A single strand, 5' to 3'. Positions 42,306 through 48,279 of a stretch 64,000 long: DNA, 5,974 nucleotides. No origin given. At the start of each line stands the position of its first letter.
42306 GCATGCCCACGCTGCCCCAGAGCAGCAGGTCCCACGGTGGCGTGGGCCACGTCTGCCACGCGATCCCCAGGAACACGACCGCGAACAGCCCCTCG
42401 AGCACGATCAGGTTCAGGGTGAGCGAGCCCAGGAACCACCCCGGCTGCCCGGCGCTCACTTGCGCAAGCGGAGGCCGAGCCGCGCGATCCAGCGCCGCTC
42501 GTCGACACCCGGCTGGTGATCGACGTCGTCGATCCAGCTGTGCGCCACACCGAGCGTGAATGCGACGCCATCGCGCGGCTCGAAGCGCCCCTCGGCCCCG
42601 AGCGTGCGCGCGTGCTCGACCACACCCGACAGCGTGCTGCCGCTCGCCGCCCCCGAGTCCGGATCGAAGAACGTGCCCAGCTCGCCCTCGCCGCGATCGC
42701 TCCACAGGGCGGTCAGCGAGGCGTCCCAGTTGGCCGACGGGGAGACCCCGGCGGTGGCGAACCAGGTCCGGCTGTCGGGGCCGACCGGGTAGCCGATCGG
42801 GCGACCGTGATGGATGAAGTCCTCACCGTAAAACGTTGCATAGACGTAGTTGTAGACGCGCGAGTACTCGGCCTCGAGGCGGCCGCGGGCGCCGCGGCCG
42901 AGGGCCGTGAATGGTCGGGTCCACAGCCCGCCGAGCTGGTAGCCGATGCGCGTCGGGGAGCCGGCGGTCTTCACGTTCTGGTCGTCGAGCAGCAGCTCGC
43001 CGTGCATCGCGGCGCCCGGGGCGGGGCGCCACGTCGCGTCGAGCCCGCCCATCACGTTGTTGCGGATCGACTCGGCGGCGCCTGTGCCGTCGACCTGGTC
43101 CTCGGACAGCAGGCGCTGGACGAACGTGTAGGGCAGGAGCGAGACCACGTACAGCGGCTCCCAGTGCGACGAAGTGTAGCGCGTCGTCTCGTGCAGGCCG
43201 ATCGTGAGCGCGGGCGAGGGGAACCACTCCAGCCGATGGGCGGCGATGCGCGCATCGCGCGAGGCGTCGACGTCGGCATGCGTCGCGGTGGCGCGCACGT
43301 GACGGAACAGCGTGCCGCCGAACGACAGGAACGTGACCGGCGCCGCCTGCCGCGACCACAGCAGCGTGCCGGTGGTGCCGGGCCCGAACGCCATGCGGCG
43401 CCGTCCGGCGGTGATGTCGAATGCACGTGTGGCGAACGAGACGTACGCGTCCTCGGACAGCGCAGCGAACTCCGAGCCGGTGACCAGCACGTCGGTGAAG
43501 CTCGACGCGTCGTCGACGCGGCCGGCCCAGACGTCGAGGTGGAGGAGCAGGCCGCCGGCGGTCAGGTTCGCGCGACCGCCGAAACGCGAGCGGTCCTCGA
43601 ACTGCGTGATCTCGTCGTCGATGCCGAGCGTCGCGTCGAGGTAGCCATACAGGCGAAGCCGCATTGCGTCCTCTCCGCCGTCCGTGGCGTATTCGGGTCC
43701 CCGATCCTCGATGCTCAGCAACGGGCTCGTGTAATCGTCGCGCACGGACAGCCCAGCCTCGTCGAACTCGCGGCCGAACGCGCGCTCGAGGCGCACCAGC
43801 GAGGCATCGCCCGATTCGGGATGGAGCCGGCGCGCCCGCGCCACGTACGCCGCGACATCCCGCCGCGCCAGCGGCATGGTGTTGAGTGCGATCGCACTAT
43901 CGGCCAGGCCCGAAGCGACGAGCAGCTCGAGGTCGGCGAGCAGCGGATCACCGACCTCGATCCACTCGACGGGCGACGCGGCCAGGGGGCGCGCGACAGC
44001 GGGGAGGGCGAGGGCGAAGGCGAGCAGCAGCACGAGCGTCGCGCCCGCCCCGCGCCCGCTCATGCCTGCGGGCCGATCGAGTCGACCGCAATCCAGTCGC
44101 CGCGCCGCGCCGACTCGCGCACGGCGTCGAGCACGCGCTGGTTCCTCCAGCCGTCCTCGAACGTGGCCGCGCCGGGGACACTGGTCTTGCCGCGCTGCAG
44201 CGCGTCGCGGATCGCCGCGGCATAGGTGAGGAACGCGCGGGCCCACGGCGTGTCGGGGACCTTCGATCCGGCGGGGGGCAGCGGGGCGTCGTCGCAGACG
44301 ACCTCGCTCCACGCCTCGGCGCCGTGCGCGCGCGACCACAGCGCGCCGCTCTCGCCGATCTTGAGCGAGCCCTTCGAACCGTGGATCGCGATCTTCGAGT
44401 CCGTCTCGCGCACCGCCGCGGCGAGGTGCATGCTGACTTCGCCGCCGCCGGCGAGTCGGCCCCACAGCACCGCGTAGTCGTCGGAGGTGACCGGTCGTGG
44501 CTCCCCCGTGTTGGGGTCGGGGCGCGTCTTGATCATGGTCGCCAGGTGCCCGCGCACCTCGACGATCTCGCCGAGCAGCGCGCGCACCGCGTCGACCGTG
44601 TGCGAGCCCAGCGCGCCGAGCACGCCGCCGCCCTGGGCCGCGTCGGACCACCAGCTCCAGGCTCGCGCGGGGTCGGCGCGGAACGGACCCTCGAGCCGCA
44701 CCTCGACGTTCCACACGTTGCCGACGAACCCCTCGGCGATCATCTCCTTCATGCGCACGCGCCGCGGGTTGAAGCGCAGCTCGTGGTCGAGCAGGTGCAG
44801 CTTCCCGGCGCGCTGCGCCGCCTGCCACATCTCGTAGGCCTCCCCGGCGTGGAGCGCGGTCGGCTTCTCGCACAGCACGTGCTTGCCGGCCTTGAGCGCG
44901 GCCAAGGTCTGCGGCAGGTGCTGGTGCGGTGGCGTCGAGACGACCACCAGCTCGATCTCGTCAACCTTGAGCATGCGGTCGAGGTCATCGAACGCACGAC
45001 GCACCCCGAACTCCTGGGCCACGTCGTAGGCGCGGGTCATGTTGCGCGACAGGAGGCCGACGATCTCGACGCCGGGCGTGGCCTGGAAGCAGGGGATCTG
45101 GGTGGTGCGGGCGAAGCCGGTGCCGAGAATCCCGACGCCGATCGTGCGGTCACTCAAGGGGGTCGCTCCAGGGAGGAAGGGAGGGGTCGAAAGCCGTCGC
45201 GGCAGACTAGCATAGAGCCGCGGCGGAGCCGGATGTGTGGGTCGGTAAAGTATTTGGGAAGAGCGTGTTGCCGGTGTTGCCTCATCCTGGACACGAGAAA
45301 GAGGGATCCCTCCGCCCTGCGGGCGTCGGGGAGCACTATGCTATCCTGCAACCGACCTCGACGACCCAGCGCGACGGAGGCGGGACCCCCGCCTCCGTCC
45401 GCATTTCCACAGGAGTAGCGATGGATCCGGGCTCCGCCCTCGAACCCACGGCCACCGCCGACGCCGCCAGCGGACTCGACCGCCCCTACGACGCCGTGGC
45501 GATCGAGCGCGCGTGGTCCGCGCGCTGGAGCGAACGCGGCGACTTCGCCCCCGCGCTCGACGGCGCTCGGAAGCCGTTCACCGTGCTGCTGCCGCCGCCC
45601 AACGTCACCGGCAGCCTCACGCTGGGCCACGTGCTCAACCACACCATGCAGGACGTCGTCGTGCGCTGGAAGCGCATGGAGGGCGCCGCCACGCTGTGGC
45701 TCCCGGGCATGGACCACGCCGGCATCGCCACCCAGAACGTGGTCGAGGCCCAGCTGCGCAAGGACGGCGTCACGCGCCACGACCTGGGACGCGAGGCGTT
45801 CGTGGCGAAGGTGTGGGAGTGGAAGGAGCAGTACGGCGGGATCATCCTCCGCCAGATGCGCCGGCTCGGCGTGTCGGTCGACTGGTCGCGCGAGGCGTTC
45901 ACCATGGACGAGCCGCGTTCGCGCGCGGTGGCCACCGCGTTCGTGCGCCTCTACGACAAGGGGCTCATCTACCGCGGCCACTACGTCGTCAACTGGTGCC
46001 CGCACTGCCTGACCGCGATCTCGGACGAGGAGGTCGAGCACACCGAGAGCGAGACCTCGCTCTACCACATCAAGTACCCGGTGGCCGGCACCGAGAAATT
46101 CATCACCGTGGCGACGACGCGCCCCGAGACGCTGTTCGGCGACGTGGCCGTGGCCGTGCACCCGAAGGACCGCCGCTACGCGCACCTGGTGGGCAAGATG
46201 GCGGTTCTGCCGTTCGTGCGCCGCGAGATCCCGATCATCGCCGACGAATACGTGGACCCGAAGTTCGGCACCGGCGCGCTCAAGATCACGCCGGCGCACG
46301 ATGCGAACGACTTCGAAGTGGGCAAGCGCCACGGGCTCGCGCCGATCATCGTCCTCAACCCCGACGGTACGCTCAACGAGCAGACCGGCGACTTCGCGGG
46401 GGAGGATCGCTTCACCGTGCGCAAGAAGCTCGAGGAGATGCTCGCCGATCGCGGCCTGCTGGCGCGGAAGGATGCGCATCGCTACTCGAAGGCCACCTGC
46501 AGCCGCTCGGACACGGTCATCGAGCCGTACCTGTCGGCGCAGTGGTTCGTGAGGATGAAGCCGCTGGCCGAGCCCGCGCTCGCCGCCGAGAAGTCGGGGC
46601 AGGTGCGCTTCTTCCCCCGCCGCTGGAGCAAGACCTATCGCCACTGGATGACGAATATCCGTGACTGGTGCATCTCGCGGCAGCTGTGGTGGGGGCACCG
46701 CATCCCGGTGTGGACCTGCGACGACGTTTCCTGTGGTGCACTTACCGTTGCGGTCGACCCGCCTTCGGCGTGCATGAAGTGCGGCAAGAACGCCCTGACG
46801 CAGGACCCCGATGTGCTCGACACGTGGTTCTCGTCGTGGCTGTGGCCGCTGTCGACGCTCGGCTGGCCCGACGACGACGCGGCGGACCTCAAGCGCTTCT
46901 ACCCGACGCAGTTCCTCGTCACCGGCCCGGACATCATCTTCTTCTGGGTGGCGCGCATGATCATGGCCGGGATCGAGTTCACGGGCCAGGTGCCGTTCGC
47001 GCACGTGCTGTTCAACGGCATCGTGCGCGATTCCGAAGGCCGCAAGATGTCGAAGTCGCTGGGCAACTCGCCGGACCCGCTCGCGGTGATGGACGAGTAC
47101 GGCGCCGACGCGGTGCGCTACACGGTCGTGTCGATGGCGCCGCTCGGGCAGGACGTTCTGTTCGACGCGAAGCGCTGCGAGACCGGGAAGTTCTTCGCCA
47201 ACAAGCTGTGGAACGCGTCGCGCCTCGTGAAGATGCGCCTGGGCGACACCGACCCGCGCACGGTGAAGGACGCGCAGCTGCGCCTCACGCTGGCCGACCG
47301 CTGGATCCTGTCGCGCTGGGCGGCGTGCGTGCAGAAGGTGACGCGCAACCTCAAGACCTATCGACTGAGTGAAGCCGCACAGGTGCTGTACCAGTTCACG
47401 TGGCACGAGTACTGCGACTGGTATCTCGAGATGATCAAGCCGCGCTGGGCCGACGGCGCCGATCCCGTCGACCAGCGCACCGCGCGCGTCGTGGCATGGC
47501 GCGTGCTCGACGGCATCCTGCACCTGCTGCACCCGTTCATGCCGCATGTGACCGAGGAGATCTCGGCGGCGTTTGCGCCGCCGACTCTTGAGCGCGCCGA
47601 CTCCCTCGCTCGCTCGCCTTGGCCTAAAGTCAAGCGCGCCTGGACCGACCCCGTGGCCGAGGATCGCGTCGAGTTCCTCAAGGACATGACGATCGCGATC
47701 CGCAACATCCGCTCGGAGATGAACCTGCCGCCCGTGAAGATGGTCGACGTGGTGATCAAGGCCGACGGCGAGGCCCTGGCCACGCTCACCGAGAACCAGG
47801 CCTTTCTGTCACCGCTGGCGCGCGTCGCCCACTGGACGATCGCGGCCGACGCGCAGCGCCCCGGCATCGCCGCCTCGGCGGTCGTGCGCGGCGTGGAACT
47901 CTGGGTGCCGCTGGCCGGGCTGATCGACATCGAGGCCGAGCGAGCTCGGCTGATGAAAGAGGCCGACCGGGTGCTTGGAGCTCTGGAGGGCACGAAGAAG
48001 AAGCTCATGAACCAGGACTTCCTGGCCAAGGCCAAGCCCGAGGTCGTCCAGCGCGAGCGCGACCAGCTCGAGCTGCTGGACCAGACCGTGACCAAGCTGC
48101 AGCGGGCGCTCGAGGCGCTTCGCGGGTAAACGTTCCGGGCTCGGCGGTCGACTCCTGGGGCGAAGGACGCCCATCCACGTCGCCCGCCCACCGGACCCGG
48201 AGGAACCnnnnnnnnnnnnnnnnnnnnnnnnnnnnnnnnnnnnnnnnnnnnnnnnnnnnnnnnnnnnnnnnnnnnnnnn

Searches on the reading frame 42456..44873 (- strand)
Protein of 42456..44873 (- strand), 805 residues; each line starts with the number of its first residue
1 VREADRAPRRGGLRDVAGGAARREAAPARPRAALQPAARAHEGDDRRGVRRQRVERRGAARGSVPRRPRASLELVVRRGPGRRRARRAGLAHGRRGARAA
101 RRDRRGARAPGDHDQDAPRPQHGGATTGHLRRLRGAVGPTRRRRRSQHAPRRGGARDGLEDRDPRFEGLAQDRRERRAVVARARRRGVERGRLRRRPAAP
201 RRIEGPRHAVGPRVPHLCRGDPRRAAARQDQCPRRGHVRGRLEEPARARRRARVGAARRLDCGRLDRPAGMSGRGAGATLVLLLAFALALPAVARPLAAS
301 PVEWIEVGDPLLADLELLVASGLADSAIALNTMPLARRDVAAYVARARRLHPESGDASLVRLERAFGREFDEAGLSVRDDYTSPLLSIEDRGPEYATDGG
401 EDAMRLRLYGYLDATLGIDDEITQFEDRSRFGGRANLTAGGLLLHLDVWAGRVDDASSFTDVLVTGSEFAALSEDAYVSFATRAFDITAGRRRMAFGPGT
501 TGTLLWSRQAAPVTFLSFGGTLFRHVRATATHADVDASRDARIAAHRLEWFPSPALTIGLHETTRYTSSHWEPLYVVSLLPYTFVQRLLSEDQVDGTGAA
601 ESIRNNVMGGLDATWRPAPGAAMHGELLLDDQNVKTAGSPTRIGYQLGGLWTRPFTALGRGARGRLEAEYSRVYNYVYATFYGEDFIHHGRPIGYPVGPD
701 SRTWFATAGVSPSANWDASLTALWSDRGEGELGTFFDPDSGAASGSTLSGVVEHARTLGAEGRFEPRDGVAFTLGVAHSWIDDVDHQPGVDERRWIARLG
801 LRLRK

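Call 6: search_protein_families(library=pfam, proteins=[window:42456-44873:-], max_evalue=0.01)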
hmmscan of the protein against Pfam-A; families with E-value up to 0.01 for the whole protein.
window:42456-44873:- (805 aa): 1 family
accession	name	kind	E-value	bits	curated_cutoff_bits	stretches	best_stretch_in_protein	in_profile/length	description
PF14052.12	Caps_assemb_Wzi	-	7e-14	52.1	30.1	1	474-790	71-387/392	Capsule assembly protein Wzi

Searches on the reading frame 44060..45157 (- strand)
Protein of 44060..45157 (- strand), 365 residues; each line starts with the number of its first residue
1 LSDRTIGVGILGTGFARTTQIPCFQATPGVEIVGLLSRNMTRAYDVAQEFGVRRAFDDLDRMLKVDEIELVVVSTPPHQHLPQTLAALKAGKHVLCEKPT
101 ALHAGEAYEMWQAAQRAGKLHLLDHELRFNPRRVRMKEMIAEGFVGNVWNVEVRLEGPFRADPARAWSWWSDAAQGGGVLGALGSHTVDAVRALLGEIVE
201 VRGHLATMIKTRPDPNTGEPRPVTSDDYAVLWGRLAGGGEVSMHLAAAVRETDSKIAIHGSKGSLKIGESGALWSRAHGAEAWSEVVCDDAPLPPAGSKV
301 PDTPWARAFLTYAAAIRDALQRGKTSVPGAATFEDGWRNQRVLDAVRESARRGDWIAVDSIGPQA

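Call 6: search_protein_families(library=pfam, proteins=[window:44060-45157:-], max_evalue=0.01)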
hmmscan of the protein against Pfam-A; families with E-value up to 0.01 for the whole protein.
window:44060-45157:- (365 aa): 5 families
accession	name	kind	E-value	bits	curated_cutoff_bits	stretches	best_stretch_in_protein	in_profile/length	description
PF01408.29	GFO_IDH_MocA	-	4.2e-29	102.1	24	1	6-120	1-115/120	Oxidoreductase family, NAD-binding Rossmann fold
PF02894.22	GFO_IDH_MocA_C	-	1.3e-24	87.7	22.9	1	137-358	1-218/218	Oxidoreductase family, C-terminal alpha/beta domain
PF22725.1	GFO_IDH_MocA_C3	-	5.6e-24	84.9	27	1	135-265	3-123/124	GFO/IDH/MocA C-terminal domain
PF22685.1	Gal80p_C-like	-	7.7e-10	39.6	29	1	134-267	4-150/152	Gal80p, C-terminal domain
PF03447.22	NAD_binding_3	-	1.2e-05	26.5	24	1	7-118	1-110/116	Homoserine dehydrogenase, NAD binding domain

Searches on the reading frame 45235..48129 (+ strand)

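Call 6: search_protein_families(library=pfam, proteins=[window:45235-48129:+], max_evalue=0.01)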
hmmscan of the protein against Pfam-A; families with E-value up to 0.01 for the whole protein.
window:45235-48129:+ (964 aa): 5 families
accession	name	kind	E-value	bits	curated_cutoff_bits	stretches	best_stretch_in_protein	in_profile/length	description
PF00133.28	tRNA-synt_1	-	2.8e-141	471.5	22.7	1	94-642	2-412/414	tRNA synthetases class I (I, L, M and V)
PF08264.19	Anticodon_1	-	1.4e-38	132.5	25.1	1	688-840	1-147/148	Anticodon-binding domain of tRNA ligase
PF09334.17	tRNA-synt_1g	-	1.6e-18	67.1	20.1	2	122-269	8-137/391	tRNA synthetases class I (M)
PF10458.14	Val_tRNA-synt_C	-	2.8e-11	44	25.9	1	898-962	1-65/66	Valyl tRNA synthetase tRNA binding arm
PF13603.12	tRNA-synt_1_2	-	1.1e-10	41.7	25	1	319-379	85-145/185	Leucyl-tRNA synthetase, editing domain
